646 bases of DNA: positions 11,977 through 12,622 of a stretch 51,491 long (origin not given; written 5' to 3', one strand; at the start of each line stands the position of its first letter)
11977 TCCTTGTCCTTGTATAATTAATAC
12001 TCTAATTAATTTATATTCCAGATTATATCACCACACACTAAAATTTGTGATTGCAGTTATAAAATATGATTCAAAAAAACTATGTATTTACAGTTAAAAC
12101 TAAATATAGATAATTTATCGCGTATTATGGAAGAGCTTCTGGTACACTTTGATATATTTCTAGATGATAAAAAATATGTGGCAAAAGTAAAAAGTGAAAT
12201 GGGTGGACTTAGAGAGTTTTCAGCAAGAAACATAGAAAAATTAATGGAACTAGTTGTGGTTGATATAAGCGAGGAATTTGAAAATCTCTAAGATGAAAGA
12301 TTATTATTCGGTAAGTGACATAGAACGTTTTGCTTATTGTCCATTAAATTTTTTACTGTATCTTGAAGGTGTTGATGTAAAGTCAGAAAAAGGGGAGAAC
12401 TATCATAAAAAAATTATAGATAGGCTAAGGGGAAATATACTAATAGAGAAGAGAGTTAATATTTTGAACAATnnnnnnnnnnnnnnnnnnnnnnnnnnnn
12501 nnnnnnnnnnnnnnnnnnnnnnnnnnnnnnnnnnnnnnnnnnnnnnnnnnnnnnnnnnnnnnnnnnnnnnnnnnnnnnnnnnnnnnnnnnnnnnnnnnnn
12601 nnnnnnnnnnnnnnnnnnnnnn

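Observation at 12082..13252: Membrane-inserted Cas4-family Fe-S nuclease coupled to a small upstream ORF, with no CRISPR-cas context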

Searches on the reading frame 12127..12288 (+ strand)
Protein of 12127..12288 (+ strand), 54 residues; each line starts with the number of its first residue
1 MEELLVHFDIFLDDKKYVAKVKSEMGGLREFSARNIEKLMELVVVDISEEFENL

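Call 36: find_homologous_proteins(query=A3, max_evalue=0.01)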
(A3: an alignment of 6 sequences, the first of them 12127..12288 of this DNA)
Query A3 (6 sequences) (54 aa, profile of the alignment): 55 proteins with E <= 0.01 among 64 candidates.
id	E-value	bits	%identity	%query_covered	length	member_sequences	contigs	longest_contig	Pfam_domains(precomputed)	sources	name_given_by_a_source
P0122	2.9e-30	122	93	100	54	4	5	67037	-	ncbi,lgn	ncbi:MAG: hypothetical protein ACP5MU_03285 [Thermoplasmata archaeon]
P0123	6.2e-30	121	93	100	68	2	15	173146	-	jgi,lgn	jgi:hypothetical protein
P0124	6.2e-30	121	93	100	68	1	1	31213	-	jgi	-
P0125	1.8e-29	119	89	100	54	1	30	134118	-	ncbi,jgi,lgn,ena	jgi:hypothetical protein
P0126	1.1e-28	117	100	100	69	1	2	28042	-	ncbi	-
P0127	1.1e-28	117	100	100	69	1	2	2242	-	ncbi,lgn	-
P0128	1.4e-28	116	100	100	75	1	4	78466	-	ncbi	-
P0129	2.2e-28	116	87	100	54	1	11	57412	-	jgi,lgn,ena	jgi:hypothetical protein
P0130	3.1e-28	115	85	100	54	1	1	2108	-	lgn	-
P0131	5.0e-27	111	78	100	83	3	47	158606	-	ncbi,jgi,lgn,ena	jgi:hypothetical protein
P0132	5.1e-27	111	78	100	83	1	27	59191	-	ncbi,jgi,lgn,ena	jgi:hypothetical protein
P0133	6.1e-27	111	76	100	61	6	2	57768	-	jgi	jgi:hypothetical protein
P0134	1.0e-26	110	78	100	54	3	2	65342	-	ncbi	ncbi:MAG: hypothetical protein QW100_01535 [Thermoplasmatales archaeon]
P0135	1.5e-26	110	76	100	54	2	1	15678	-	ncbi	-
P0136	1.5e-26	110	78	100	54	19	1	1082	-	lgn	-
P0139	6.5e-26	108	34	98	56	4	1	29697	-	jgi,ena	-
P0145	2.9e-19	87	52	100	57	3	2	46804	-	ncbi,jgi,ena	-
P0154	1.1e-17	82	45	98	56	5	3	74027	-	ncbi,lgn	ncbi:MAG: hypothetical protein QW505_05360 [Thermoplasmata archaeon]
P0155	1.5e-17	81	46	100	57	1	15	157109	-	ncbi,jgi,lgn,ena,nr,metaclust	ncbi:MAG: hypothetical protein RXP30_02050 [Thermoplasmata archaeon]|jgi:hypothetical protein|nr:hyp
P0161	3.7e-16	77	35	100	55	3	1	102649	-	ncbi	-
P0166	3.7e-15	73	30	100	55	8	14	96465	-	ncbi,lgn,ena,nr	ncbi:MAG: hypothetical protein J7J42_07310 [Thermoplasmata archaeon]|nr:hypothetical protein [Thermo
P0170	3.3e-14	70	31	100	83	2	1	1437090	-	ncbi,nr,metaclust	ncbi:hypothetical protein AciM339_0164 [Aciduliprofundum sp. MAR08-339]|nr:hypothetical protein AciM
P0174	9.7e-14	69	37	94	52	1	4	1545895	-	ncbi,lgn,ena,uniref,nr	ncbi:hypothetical protein [Picrophilus oshimae]|uniref:Uncharacterized protein n=1 Tax=Picrophilus t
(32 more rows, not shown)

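Call 37: find_encoding_contigs(protein=P0170, flank=4000, max_places=2)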
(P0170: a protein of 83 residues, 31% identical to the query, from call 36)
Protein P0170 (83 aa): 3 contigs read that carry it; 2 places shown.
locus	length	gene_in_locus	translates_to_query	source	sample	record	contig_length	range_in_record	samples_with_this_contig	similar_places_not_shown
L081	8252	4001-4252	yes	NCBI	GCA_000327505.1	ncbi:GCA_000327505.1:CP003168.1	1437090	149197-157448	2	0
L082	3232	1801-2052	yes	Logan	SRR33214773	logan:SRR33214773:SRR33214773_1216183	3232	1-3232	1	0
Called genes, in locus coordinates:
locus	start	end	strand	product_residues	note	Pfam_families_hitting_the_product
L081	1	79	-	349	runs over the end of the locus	PF00005:ABC_tran, PF13304:AAA_21 (faint), PF08352:oligo_HPY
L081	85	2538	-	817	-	PF12911:OppC_N, PF00528:BPD_transp_1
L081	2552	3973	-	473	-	PF00528:BPD_transp_1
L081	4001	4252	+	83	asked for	-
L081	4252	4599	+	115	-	-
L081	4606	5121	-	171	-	-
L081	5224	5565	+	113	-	-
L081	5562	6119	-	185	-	PF00156:Pribosyltran, PF14681:UPRTase (weak)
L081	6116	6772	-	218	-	PF00156:Pribosyltran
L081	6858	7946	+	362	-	PF02915:Rubrerythrin, PF01988:VIT1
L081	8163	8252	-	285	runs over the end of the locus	PF00589:Phage_integrase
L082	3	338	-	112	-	?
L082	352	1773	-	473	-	PF00528:BPD_transp_1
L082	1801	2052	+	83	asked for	-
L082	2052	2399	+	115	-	-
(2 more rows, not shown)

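Call 38: find_encoding_contigs(protein=P0174, flank=4000, max_places=2)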
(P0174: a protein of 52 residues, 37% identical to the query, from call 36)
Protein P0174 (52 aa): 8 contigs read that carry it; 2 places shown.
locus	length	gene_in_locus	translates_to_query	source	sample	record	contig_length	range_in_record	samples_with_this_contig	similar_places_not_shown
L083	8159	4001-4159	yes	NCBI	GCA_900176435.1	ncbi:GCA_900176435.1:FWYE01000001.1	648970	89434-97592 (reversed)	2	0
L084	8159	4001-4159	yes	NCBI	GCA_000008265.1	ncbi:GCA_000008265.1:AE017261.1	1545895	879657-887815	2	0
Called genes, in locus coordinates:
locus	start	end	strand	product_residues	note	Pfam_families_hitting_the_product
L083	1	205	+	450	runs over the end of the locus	PF01523:PmbA_TldD_1st, PF19290:PmbA_TldD_2nd, PF19289:PmbA_TldD_3rd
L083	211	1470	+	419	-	PF19289:PmbA_TldD_3rd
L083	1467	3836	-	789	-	PF17900:Peptidase_M1_N, PF01433:Peptidase_M1, PF11838:ERAP1_C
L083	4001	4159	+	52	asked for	-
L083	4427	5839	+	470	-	PF01654:Cyt_bd_oxida_I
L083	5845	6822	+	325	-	-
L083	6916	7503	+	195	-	PF03876:SHS2_Rpb7-N, PF00575:S1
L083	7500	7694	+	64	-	PF06093:Spt4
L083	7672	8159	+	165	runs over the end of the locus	PF04019:DUF359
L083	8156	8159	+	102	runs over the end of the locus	PF01282:Ribosomal_S24e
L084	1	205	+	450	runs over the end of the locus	PF01523:PmbA_TldD_1st, PF19290:PmbA_TldD_2nd, PF19289:PmbA_TldD_3rd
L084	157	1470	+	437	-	PF19289:PmbA_TldD_3rd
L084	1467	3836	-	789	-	PF17900:Peptidase_M1_N, PF01433:Peptidase_M1, PF11838:ERAP1_C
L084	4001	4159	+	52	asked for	-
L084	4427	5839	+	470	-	PF01654:Cyt_bd_oxida_I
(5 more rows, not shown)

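Call 39: find_encoding_contigs(protein=P0155, flank=4000, max_places=2)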
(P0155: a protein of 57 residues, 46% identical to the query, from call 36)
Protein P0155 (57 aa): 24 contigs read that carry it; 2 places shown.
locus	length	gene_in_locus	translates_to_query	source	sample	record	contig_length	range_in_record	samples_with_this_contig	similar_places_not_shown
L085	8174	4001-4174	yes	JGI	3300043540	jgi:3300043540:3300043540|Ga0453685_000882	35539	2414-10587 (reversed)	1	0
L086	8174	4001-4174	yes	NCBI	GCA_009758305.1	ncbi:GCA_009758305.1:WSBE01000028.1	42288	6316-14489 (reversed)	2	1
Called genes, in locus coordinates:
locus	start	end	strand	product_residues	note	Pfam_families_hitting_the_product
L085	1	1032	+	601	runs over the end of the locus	PF00012:HSP70, PF06723:MreB_Mbl, PF00012:HSP70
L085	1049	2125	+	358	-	PF00226:DnaJ, PF27659:CHP02642 (faint), PF01556:DnaJ_C, PF00684:DnaJ_CXXCXGXG, PF15777:Anti-TRAP (faint), PF20833:RNase_E_G_Thio (faint)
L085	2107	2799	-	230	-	PF01411:tRNA-synt_2c, PF07973:tRNA_SAD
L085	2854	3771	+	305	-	PF00089:Trypsin, PF13365:Trypsin_2, PF00595:PDZ, PF13180:PDZ_2, PF17820:PDZ_6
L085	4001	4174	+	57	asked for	-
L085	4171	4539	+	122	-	-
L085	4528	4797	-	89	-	PF03685:UPF0147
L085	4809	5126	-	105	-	PF01037:AsnC_trans_reg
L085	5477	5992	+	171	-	PF01467:CTP_transf_like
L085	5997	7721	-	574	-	PF09843:DUF2070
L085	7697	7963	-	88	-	PF04457:MJ1316 (weak)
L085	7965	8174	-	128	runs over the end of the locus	-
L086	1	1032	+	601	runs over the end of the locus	PF00012:HSP70, PF06723:MreB_Mbl, PF00012:HSP70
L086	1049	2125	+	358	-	PF00226:DnaJ, PF27659:CHP02642 (faint), PF01556:DnaJ_C, PF00684:DnaJ_CXXCXGXG, PF15777:Anti-TRAP (faint), PF20833:RNase_E_G_Thio (faint)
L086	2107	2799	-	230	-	PF01411:tRNA-synt_2c, PF07973:tRNA_SAD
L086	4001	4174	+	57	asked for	-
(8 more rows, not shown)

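Call 40: find_encoding_contigs(protein=P0166, flank=4000, max_places=2)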
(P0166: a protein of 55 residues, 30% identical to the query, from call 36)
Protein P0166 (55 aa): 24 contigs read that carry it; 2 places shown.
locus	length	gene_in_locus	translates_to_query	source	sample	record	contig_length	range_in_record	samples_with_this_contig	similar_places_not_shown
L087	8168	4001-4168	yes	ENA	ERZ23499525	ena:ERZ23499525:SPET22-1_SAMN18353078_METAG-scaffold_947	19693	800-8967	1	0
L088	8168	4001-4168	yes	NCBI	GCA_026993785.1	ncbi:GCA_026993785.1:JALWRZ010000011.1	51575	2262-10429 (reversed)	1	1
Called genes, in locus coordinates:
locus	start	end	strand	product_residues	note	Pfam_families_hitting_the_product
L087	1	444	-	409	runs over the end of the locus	PF00330:Aconitase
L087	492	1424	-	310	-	PF00389:2-Hacid_dh, PF02826:2-Hacid_dh_C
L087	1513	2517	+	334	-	PF01008:IF-2B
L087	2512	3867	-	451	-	PF02878:PGM_PMM_I, PF02879:PGM_PMM_II, PF02880:PGM_PMM_III, PF00408:PGM_PMM_IV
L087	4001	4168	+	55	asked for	-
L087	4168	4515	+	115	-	-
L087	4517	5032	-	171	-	-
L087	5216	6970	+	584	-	-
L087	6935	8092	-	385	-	PF00155:Aminotran_1_2, PF01041:DegT_DnrJ_EryC1 (weak), PF01053:Cys_Met_Meta_PP (weak)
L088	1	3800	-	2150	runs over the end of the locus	PF07790:Pilin_N (weak), PF07705:CARDB, PF00092:VWA, PF13519:VWA_2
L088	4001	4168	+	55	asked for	-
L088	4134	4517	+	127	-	-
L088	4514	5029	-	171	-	-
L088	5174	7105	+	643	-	PF02518:HATPase_c, PF00204:DNA_gyraseB, PF01751:Toprim, PF00986:DNA_gyraseB_C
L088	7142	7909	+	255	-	PF07719:TPR_2 (faint), PF13424:TPR_12 (faint), PF17874:TPR_MalT (weak)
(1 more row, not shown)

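Call 42: find_encoding_contigs(protein=P0145, flank=3000, max_places=1)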
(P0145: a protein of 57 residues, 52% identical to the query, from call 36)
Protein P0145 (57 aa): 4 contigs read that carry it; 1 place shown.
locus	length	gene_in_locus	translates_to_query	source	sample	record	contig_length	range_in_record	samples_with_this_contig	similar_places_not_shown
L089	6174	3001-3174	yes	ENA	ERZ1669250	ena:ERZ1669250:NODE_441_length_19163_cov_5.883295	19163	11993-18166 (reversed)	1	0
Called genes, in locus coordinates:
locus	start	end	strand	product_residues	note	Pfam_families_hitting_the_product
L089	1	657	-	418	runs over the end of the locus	PF00155:Aminotran_1_2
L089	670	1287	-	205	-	PF01873:eIF-5_eIF-2B, PF01938:TRAM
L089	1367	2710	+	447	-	PF00206:Lyase_1, PF10397:ADSL_C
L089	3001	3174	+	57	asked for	-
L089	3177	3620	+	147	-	-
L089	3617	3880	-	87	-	PF03685:UPF0147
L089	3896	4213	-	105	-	PF01037:AsnC_trans_reg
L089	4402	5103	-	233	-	PF01904:DUF72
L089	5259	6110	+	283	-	PF00571:CBS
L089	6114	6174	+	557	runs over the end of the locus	PF00587:tRNA-synt_2b (weak), PF03129:HGTP_anticodon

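Call 43: find_encoding_contigs(protein=P0154, flank=3000, max_places=1)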
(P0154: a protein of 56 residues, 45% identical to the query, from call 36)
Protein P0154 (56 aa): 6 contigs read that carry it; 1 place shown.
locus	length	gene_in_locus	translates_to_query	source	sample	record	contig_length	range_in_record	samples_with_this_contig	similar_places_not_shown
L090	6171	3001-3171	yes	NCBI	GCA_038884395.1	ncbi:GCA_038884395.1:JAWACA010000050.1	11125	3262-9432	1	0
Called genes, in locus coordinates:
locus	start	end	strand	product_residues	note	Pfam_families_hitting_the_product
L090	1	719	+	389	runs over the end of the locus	PF01571:GCV_T, PF08669:GCV_T_C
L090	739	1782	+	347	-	PF05343:Peptidase_M42, PF01546:Peptidase_M20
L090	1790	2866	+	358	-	PF04389:Peptidase_M28 (weak), PF01546:Peptidase_M20, PF07687:M20_dimer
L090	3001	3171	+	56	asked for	-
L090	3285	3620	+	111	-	PF22482:AsnC_trans_reg_3, PF01037:AsnC_trans_reg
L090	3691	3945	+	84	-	PF03685:UPF0147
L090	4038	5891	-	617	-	PF00999:Na_H_Exchanger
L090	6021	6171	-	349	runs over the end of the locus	PF01699:Na_Ca_ex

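Call 44: find_encoding_contigs(protein=P0161, flank=3000, max_places=1)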
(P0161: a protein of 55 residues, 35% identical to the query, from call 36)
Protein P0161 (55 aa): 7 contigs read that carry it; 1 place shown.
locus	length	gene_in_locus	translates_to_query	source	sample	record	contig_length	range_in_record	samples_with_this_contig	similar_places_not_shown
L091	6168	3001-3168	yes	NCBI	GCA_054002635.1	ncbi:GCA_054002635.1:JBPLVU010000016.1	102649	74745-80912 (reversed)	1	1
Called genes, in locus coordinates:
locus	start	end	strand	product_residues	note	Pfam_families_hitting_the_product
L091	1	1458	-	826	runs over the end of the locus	PF12911:OppC_N (weak), PF00528:BPD_transp_1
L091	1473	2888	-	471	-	PF19300:BPD_transp_1_N (faint), PF00528:BPD_transp_1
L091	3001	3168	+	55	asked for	-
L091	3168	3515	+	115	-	-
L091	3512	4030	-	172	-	-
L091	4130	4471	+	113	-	-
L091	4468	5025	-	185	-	PF00156:Pribosyltran, PF14681:UPRTase (weak)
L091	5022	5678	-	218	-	PF00156:Pribosyltran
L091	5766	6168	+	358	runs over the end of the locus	PF02915:Rubrerythrin, PF01988:VIT1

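Call 45: find_encoding_contigs(protein=P0139, flank=3000, max_places=1)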
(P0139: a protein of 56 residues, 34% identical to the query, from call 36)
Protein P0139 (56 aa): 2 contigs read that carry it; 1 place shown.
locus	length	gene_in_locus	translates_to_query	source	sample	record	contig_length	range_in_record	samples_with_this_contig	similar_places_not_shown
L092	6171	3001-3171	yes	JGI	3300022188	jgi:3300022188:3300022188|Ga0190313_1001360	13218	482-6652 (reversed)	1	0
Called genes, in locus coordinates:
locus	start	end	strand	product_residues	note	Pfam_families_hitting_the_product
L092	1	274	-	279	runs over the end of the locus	-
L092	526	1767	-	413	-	PF13091:PLDc_2 (weak)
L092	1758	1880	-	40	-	-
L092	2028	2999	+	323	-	PF05496:RuvB_N, PF25199:nSTAND_NTPase5 (weak), PF00004:AAA, PF13173:AAA_14 (weak), PF13177:DNA_pol3_delta2 (weak), PF25361:AAA_lid_RFC1, PF21960:RCF1-5-like_lid (weak), PF08542:Rep_fac_C, +2 more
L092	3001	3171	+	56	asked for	-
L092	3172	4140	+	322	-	PF01930:Cas_Cas4, PF12705:PDDEXK_1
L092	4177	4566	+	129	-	-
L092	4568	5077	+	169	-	PF00571:CBS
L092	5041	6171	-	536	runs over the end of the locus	?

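Call 59: search_protein_families(library=padloc, proteins=[window:12127-12288:+, L081:4252-4596:+, L081:4609-5121:-, L085:4171-4536:+], max_evalue=0.01)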
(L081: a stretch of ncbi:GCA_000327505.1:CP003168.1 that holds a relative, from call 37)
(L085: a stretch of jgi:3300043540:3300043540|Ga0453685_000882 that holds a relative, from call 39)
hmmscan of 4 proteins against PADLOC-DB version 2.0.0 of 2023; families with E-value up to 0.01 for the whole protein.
window:12127-12288:+ (54 aa): 0 families

L081:4252-4596:+ (115 aa): 0 families

L081:4609-5121:- (171 aa): 0 families

L085:4171-4536:+ (122 aa): 0 families

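Call 71: predict_structure(alignment_id=A4)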
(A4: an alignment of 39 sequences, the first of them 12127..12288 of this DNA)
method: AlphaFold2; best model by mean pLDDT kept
length: 54 residues; sequences in the alignment: 39
mean_pLDDT: 94.9   pTM: 0.75
mean pLDDT of the five models: 94.9, 94.3, 93.5, 93.0, 92.3
residues with pLDDT >= 90: 48; 70-90: 6; 50-70: 0; < 50: 0
segments of 3 or more residues with pLDDT < 50: none
pLDDT, mean of each block of 10 residues (from residue 1): 91 97 95 98 96 88
secondary structure, 60 per line:
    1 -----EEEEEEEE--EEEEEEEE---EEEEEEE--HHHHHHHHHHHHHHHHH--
elements in order: E6-13 E16-23 E27-33 H36-52

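Call 73: fold_search(model_id=the predicted structure, library=pdb)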
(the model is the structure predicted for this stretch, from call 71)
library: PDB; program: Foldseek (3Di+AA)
matches with E <= 10: 1153; with E <= 0.001: 0
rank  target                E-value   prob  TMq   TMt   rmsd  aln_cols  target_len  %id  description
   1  9kby_A                3.9e-02  0.96  0.53  0.06   4.1        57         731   14  Cryo-EM structure of DCL4-Hairpin RNA complex (released 2026-02-18)
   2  7u66_G                2.0e-01  0.99  0.75  0.51   3.3        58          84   17  Structure of E. coli dGTPase bound to T7 bacteriophage protein Gp1.2 and dGTP (released 2022-08-31)
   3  4dkk                  2.5e-01  0.93  0.59  0.35   3.5        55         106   11  The X-ray Crystal Structure of the Human STAU1 SSM-'RBD'5 Domain-Swapped Dimer (released 2013-03-20)
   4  3nix_F                3.7e-01  0.80  0.41  0.07   2.2        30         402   30  Crystal structure of flavoprotein/dehydrogenase from Cytophaga hutchinsonii. Northeast Structural Genomics Consortium  (released 2010-06-30)
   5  4lid_B                3.7e-01  0.69  0.55  0.37   4.8        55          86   13  A100, A DNA binding scaffold from Sulfolobus spindle-shape virus 1 (released 2014-09-24)
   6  3nix_D                3.9e-01  0.77  0.41  0.07   2.2        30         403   30  Crystal structure of flavoprotein/dehydrogenase from Cytophaga hutchinsonii. Northeast Structural Genomics Consortium  (released 2010-06-30)
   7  5mmj_y                4.2e-01  0.47  0.47  0.26   5.2        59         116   14  Structure of the small subunit of the chloroplast ribosome (released 2017-01-11)
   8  3nix_B                4.5e-01  0.72  0.41  0.07   2.2        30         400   30  Crystal structure of flavoprotein/dehydrogenase from Cytophaga hutchinsonii. Northeast Structural Genomics Consortium  (released 2010-06-30)
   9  5ztm_A                5.1e-01  0.25  0.40  0.17   6.2        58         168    9  Crystal structure of MLE dsRBDs in complex with roX2 (R2H1) (released 2019-03-06)
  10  1y8c                  5.8e-01  0.25  0.35  0.09   6.4        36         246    8  Crystal structure of a S-adenosylmethionine-dependent methyltransferase from Clostridium acetobutylicum ATCC 824 (released 2004-12-28)
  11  3bxo_A                5.8e-01  0.18  0.30  0.08  10.8        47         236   21  Crystal Structure of Streptomyces venezuelae DesVI (released 2008-03-25)
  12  8v49_C                6.2e-01  0.47  0.51  0.10   4.5        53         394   17  CryoEM structure of AriA (E393Q) sensory subunit (released 2024-06-26)
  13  5x8r_y                6.2e-01  0.38  0.48  0.28   5.1        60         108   15  Structure of the 30S small subunit of chloroplast ribosome from spinach (released 2017-06-07)
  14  3vyy_A                6.2e-01  0.25  0.41  0.29   5.8        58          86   12  Structural insights into RISC assembly facilitated by dsRNA binding domains of human RNA helicase A (DHX9) (released 2013-02-13)
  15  3vyy_B                6.2e-01  0.23  0.39  0.27   7.3        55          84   13  Structural insights into RISC assembly facilitated by dsRNA binding domains of human RNA helicase A (DHX9) (released 2013-02-13)
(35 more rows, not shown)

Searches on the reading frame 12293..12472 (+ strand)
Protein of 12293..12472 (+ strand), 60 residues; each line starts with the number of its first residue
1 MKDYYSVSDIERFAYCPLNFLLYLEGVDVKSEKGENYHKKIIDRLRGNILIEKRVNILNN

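Call 32: search_protein_families(library=ncbifam, proteins=[window:12293-12472:+], max_evalue=1)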
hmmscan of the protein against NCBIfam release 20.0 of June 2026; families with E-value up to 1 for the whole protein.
seq(60 aa): 0 families
